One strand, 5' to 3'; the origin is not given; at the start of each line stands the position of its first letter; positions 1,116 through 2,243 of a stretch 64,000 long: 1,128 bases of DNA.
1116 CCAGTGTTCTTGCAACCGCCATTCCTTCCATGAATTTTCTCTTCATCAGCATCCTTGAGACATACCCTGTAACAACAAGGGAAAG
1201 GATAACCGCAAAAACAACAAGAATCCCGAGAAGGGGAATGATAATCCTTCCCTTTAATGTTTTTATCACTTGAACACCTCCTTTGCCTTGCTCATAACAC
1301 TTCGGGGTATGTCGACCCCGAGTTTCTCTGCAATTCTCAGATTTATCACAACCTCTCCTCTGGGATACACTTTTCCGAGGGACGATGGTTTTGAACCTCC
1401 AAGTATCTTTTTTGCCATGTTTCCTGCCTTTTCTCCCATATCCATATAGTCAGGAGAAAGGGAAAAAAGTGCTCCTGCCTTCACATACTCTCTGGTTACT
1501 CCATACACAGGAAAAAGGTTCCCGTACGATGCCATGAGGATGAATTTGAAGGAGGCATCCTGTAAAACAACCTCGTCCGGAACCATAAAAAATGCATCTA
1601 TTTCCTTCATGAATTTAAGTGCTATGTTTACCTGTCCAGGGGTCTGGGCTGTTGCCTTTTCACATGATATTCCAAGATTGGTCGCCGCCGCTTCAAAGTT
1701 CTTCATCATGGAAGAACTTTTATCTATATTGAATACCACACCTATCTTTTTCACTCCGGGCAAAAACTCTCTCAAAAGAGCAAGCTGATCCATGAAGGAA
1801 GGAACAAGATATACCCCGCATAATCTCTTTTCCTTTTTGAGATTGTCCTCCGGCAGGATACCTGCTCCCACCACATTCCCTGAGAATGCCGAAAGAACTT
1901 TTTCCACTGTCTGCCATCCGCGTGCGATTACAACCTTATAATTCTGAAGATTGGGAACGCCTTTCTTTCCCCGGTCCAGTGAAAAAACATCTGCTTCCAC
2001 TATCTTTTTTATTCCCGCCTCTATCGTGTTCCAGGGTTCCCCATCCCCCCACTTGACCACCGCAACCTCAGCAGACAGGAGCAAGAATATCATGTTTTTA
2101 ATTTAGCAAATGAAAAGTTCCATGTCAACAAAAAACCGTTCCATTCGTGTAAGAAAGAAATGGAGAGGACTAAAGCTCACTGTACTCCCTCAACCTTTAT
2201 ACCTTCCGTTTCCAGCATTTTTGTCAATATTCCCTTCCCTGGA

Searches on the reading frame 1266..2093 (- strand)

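Call 88: search_protein_families(library=pfam, proteins=[window:1266-2093:-], max_evalue=0.00001)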
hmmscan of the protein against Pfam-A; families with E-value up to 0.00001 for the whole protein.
window:1266-2093:- (275 aa): 1 family
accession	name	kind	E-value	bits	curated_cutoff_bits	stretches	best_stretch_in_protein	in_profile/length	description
PF04392.18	ABC_sub_bind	-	1.9e-28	100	25.9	1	73-273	91-292/293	ABC transporter substrate binding protein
